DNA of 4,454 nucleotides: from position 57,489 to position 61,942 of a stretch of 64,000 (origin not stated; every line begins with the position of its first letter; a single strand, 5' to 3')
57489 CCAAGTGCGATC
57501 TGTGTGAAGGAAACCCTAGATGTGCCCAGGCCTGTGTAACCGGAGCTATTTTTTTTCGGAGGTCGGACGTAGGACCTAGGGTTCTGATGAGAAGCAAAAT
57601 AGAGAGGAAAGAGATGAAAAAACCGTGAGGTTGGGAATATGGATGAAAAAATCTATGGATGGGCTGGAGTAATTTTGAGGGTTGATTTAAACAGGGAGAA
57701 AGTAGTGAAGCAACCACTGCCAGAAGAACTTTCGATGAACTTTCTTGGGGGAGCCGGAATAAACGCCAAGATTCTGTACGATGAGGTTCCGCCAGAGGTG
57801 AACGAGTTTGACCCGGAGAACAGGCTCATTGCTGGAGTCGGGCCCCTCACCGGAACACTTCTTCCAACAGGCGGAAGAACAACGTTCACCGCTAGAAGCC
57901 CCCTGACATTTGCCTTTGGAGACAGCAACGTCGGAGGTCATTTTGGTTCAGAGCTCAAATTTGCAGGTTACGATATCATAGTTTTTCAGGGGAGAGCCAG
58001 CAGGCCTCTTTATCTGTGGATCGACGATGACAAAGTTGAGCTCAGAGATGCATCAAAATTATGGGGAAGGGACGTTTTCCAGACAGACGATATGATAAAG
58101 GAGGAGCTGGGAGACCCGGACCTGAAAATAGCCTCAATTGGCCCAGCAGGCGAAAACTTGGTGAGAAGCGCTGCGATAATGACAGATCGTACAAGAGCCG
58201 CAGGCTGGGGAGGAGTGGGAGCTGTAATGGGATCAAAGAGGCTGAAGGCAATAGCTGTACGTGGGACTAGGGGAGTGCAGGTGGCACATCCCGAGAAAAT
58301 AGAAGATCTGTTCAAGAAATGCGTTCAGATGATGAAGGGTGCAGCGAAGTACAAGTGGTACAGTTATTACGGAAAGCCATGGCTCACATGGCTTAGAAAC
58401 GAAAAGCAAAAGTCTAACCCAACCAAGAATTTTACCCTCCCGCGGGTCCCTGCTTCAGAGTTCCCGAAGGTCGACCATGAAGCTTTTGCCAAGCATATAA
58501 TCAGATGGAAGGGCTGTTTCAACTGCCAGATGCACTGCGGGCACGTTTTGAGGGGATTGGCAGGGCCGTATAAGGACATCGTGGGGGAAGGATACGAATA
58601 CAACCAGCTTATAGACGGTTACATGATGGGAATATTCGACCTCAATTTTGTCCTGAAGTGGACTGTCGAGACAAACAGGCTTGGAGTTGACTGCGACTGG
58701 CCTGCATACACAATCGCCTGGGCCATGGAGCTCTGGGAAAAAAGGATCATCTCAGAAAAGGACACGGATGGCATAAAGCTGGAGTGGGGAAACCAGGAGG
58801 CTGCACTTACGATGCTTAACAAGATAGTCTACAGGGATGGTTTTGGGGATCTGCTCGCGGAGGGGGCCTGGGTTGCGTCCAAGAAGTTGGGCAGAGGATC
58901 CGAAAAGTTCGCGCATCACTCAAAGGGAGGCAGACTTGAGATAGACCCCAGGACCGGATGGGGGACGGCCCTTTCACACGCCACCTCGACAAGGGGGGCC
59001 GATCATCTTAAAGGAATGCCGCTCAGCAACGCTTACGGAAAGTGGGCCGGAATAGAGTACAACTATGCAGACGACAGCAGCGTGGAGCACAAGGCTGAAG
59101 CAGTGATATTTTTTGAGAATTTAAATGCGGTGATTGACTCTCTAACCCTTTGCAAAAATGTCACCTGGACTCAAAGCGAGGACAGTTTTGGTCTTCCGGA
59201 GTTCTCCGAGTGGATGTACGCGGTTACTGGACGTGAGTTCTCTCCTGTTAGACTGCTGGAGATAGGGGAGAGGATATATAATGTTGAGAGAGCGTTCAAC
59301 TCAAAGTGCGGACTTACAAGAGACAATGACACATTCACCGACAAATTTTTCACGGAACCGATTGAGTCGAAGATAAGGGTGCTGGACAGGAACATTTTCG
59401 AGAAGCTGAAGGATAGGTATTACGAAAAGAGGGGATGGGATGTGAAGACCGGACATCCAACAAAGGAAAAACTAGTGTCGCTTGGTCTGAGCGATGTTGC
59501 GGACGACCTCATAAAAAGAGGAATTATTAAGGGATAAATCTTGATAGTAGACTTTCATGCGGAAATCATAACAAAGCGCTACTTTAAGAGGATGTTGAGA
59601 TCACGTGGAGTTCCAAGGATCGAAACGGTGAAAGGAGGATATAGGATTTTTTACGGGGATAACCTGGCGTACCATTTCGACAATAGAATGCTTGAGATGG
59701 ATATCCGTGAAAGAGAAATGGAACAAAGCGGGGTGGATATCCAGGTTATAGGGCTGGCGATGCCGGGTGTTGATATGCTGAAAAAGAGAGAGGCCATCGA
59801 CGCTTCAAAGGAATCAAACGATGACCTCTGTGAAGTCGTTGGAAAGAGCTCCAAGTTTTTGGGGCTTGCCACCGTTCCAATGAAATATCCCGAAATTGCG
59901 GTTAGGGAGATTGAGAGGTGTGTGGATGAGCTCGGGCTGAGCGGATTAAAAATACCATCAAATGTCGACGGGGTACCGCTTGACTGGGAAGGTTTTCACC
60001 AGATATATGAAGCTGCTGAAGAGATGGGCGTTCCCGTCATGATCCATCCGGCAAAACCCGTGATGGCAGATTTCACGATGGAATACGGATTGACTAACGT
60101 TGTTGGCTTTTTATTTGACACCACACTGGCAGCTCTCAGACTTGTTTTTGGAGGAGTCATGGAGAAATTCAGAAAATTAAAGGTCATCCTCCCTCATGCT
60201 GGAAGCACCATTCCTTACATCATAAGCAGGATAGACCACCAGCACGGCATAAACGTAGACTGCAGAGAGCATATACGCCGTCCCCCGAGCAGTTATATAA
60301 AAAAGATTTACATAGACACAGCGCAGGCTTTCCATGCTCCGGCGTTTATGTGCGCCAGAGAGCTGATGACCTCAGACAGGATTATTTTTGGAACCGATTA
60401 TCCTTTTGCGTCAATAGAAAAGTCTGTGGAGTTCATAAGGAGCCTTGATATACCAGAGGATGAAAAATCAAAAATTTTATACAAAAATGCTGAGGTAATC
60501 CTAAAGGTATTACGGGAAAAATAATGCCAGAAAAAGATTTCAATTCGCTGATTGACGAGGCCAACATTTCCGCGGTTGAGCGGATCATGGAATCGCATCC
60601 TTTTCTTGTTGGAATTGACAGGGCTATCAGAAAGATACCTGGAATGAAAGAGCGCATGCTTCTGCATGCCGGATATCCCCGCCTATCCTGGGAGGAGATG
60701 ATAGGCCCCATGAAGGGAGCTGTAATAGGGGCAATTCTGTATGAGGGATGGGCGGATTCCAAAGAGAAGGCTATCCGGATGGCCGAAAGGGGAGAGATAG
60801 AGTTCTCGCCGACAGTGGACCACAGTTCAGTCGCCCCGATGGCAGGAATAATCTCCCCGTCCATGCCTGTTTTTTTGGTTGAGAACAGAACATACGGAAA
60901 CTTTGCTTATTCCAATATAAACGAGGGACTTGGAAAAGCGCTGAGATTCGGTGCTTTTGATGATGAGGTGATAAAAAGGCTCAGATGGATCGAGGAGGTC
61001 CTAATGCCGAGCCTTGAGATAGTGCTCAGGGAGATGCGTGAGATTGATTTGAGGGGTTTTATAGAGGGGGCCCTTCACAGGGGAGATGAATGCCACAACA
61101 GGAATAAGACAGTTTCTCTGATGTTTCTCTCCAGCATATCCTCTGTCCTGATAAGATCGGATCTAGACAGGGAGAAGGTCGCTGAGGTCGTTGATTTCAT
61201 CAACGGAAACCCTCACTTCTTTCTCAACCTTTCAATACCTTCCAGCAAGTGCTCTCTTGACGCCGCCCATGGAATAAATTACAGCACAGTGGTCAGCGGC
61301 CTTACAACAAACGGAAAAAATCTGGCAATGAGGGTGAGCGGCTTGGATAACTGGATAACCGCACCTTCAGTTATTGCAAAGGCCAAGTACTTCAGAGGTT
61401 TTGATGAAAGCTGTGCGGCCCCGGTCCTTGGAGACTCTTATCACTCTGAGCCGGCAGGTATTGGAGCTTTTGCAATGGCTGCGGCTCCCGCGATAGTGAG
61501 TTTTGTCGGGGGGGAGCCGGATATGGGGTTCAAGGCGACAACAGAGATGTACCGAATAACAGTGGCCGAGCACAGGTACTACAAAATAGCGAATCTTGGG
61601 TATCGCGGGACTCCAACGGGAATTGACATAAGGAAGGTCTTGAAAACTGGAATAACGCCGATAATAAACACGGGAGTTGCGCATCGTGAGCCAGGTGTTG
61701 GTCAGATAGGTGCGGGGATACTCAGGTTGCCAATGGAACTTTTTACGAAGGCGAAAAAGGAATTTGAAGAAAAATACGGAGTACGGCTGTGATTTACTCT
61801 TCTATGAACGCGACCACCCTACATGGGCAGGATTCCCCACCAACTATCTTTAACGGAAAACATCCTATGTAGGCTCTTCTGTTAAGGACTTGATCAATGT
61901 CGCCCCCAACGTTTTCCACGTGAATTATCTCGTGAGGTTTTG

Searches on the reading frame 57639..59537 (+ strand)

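Call 29: search_protein_families(library=pfam, proteins=[window:57639-59537:+], max_evalue=0.00001)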
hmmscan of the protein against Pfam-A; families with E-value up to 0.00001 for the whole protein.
window:57639-59537:+ (632 aa): 2 families
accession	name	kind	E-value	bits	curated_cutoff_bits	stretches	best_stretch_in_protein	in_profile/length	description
PF01314.23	AFOR_C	-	1e-95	321.6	27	1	226-617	4-385/385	Aldehyde ferredoxin oxidoreductase, domains 2 & 3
PF02730.20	AFOR_N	-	7.4e-78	261.3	29.8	1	12-210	3-199/199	Aldehyde ferredoxin oxidoreductase, N-terminal domain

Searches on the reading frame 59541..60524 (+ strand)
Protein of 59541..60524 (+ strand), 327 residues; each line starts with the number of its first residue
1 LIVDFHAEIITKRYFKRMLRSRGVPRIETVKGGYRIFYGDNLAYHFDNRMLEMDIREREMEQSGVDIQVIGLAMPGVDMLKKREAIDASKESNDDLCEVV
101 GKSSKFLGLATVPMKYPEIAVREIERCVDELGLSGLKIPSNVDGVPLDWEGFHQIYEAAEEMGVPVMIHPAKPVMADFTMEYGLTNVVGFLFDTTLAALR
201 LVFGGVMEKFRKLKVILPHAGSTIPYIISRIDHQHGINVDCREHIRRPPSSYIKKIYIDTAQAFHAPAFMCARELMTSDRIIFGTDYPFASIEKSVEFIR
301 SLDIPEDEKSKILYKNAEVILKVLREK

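Call 29: search_protein_families(library=pfam, proteins=[window:59541-60524:+], max_evalue=0.00001)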
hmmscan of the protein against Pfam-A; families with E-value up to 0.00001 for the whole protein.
window:59541-60524:+ (327 aa): 1 family
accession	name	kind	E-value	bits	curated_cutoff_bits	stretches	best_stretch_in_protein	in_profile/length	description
PF04909.20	Amidohydro_2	-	1.4e-35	123.9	26.4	1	49-320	17-286/289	Amidohydrolase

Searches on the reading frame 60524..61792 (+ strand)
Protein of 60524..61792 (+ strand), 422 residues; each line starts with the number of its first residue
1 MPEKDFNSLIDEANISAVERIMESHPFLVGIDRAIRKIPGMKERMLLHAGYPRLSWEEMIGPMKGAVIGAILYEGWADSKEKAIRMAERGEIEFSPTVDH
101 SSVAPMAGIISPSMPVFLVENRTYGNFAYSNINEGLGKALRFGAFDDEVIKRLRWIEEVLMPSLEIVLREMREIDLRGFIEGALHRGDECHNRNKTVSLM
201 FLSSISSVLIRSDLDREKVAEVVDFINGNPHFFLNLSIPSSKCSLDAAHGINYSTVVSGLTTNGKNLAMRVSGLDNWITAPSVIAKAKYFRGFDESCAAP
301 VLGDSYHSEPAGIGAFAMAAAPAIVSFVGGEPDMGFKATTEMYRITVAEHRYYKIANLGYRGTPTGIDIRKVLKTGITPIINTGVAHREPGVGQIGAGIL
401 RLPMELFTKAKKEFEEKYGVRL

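Call 29: search_protein_families(library=pfam, proteins=[window:60524-61792:+], max_evalue=0.00001)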
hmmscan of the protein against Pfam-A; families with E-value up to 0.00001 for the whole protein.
window:60524-61792:+ (422 aa): 1 family
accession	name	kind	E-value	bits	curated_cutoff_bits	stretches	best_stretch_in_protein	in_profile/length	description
PF06545.17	AllG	-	2.4e-76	256.5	27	1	92-305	1-215/215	Oxamate carbamoyltransferase subunit AllG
